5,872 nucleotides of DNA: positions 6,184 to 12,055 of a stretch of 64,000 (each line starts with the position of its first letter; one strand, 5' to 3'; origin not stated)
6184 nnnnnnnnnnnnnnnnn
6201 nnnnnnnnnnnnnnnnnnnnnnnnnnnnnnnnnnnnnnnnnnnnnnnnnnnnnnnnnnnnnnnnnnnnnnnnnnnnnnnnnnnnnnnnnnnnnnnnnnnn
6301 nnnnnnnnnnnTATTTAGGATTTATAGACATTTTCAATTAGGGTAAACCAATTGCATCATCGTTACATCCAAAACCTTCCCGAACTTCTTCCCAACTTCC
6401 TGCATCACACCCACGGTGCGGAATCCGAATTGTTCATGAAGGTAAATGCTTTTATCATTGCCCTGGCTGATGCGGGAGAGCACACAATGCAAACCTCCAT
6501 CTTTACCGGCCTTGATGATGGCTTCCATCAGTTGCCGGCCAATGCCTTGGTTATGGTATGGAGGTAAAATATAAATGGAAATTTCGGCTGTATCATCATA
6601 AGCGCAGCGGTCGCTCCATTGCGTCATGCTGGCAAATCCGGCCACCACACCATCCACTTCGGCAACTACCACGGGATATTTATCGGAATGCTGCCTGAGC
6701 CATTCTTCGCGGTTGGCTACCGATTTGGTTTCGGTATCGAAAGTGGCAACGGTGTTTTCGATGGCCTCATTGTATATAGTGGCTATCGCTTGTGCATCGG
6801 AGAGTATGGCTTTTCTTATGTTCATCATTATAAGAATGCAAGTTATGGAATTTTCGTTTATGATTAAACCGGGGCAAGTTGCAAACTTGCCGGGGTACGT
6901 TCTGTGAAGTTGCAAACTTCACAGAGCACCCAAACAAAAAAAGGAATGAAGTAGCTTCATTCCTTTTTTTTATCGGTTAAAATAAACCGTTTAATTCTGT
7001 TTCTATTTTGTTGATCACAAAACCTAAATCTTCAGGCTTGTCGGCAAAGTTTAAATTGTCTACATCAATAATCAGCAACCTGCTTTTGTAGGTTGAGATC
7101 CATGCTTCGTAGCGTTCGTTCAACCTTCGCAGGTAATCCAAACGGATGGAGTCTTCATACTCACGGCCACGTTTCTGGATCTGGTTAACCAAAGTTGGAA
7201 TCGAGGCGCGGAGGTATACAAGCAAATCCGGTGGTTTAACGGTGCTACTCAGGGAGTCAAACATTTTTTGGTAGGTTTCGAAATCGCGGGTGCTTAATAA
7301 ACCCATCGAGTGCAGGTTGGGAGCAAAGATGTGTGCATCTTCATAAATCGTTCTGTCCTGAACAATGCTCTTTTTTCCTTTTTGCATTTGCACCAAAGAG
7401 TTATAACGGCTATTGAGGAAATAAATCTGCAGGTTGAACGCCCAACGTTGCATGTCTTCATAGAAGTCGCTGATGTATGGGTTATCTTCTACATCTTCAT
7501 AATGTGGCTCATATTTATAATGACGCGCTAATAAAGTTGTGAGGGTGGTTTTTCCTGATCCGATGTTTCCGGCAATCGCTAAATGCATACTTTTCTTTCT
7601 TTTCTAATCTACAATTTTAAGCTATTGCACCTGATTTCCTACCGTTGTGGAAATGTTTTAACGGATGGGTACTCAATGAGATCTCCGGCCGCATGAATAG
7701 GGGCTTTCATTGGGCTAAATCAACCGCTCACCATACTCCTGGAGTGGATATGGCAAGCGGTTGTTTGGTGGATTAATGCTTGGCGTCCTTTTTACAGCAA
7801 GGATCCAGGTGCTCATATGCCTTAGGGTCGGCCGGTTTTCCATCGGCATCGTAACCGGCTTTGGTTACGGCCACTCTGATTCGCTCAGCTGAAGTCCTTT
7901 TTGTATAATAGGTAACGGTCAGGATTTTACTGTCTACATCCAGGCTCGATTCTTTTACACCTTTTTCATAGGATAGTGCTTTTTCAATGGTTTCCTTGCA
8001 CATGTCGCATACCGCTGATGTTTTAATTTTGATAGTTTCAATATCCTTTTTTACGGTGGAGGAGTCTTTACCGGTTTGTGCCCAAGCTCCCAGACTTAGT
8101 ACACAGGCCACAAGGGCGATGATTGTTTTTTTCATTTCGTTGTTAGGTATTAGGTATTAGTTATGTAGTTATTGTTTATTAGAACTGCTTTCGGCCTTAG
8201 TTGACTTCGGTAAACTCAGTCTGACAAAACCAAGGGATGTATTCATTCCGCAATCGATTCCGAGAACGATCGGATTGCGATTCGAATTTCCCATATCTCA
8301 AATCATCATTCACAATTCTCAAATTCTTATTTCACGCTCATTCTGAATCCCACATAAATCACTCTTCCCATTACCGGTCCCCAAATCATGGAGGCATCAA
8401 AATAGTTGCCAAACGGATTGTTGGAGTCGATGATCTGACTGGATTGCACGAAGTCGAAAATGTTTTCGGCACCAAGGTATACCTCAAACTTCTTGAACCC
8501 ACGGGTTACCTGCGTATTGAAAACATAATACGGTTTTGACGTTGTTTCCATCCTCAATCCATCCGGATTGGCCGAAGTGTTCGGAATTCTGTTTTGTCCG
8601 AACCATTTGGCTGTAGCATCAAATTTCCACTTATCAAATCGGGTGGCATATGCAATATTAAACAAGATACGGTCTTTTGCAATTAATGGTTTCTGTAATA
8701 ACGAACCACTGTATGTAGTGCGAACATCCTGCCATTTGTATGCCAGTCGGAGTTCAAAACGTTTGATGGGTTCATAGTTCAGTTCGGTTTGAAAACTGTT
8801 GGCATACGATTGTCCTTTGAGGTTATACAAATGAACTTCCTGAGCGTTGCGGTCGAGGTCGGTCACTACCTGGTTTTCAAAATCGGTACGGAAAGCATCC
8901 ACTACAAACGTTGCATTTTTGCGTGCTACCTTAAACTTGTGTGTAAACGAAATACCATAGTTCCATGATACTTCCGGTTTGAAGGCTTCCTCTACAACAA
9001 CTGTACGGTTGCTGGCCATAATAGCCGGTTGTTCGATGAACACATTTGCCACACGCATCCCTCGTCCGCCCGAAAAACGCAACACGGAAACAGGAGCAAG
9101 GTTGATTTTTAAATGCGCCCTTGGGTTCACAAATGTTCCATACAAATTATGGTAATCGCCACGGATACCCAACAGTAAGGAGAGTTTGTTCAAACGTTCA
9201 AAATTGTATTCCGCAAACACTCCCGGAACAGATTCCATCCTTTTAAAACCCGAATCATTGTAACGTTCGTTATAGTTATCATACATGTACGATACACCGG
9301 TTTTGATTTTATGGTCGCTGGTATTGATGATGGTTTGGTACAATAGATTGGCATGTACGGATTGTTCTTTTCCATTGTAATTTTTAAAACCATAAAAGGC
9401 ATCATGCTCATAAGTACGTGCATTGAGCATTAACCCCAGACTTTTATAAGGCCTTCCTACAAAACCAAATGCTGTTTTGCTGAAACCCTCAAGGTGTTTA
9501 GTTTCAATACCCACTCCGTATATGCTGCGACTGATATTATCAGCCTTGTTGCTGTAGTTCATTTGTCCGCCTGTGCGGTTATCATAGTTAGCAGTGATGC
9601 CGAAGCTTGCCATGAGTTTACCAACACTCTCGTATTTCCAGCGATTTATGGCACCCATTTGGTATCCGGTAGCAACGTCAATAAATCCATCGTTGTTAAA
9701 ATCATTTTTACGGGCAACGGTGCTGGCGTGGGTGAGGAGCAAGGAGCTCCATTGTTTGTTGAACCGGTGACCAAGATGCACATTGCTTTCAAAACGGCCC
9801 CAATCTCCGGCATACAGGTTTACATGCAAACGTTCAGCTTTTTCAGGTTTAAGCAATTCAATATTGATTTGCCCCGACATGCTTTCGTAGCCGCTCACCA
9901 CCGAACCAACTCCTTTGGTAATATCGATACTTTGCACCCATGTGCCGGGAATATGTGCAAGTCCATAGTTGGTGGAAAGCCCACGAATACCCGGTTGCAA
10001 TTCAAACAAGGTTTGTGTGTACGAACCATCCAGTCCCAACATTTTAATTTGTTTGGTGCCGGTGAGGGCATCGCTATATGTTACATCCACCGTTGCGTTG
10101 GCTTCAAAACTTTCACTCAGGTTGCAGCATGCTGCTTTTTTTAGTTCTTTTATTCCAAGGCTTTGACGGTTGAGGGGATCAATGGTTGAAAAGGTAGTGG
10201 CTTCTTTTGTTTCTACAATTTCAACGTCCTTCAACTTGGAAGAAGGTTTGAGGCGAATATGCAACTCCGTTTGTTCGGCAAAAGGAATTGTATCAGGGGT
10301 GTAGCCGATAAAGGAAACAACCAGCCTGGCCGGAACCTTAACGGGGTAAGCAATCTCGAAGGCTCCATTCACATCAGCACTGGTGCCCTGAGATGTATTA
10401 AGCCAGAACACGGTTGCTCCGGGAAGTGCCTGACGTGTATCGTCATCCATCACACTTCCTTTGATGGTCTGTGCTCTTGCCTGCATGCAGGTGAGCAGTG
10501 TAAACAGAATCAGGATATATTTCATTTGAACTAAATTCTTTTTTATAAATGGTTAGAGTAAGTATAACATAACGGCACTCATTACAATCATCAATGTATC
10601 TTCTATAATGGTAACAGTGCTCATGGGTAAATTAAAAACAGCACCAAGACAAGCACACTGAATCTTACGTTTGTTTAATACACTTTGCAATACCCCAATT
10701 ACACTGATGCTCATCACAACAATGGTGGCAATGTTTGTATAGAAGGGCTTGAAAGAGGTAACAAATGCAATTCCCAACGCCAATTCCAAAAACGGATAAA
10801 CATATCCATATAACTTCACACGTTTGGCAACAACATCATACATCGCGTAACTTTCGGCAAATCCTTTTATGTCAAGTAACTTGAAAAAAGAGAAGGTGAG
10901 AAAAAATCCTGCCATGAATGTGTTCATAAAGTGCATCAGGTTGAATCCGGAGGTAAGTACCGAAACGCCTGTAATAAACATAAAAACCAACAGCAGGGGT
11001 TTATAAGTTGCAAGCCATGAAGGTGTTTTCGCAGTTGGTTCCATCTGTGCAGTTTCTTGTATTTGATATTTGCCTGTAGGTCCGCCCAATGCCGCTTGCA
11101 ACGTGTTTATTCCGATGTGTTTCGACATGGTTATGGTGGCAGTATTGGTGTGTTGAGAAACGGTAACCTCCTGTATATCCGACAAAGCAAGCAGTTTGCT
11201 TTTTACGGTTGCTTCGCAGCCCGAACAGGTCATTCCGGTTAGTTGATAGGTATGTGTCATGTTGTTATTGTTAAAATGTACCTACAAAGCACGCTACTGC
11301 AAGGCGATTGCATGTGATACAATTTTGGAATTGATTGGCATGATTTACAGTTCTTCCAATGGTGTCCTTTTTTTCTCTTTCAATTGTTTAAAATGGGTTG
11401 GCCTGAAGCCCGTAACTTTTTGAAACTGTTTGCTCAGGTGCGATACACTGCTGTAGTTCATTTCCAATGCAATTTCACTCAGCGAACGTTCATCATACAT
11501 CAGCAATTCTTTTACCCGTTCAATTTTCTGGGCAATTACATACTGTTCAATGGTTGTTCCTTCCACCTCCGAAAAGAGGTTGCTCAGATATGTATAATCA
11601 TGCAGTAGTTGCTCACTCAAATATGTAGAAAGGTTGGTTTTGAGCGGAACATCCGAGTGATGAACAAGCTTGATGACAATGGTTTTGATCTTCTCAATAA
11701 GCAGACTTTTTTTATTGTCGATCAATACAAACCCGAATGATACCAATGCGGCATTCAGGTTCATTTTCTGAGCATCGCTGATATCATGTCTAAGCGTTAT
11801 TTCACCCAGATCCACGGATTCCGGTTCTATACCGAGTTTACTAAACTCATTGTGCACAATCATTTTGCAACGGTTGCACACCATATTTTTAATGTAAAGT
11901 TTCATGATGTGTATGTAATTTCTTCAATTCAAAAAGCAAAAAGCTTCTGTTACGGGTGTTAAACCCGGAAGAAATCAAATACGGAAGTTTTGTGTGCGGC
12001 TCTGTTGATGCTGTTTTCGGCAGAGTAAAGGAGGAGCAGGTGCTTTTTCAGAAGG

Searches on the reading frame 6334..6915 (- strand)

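Call 44: search_protein_families(library=pfam, proteins=[window:6334-6915:-], max_evalue=0.001)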
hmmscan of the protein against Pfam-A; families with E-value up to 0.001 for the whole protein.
window:6334-6915:- (193 aa): 5 families
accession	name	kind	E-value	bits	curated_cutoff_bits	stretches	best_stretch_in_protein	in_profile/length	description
PF00583.31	Acetyltransf_1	-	1.9e-18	67.3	20.7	1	47-165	4-116/116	Acetyltransferase (GNAT) family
PF13420.13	Acetyltransf_4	-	9.8e-17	61.8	24.3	1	33-186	1-155/155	Acetyltransferase (GNAT) domain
PF13508.13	Acetyltransf_7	-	1.2e-11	45.2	27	1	80-166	3-83/84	Acetyltransferase (GNAT) domain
PF13302.13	Acetyltransf_3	-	5.4e-11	43.8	25.4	1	33-166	4-138/138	Acetyltransferase (GNAT) domain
PF13673.13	Acetyltransf_10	-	1.8e-09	38.1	23.6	1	64-174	14-116/128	Acetyltransferase (GNAT) domain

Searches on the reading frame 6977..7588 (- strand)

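Call 44: search_protein_families(library=pfam, proteins=[window:6977-7588:-], max_evalue=0.001)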
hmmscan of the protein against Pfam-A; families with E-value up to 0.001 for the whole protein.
window:6977-7588:- (203 aa): 3 families
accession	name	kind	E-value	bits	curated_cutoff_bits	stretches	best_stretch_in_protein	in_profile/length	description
PF01712.25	dNK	-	1e-54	185.9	27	1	3-197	1-200/203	Deoxynucleoside kinase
PF02223.23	Thymidylate_kin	-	2.2e-06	27.9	27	1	10-177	6-175/185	Thymidylate kinase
PF13238.12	AAA_18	-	6.4e-05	23.8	29.4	1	4-143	2-114/128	AAA domain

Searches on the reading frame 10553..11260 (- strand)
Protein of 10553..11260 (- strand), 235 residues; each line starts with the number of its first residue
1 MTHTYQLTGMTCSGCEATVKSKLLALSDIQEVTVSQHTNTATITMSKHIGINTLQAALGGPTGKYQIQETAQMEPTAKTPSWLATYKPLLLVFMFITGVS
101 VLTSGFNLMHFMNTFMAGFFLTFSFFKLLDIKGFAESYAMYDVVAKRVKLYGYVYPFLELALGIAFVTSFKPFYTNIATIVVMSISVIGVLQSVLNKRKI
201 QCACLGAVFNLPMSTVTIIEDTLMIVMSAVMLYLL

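Call 9: search_protein_families(library=pfam, proteins=[window:10553-11260:-], max_evalue=0.001)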
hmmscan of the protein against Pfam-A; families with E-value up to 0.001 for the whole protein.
window:10553-11260:- (235 aa): 2 families
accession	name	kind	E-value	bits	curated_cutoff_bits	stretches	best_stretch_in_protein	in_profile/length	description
PF07291.16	MauE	-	1.8e-14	54.6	27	1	108-233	4-127/128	Methylamine utilisation protein MauE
PF00403.32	HMA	-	7.6e-10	39.5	24.8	1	5-59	2-57/62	Heavy-metal-associated domain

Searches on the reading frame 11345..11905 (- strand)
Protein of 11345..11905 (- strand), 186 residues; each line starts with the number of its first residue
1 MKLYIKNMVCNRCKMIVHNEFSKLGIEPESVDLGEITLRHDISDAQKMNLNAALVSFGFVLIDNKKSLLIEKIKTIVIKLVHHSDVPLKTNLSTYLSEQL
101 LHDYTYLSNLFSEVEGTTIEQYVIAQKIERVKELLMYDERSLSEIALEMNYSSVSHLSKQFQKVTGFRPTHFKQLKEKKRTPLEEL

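Call 9: search_protein_families(library=pfam, proteins=[window:11345-11905:-], max_evalue=0.001)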
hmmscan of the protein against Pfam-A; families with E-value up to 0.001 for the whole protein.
window:11345-11905:- (186 aa): 2 families
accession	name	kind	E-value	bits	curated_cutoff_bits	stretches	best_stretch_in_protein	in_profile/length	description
PF12833.13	HTH_18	-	3.7e-15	56.4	33.6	1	105-174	10-79/80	Helix-turn-helix domain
PF00165.29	HTH_AraC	-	1.1e-07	32.2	26.6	1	141-166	10-34/42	Bacterial regulatory helix-turn-helix proteins, AraC family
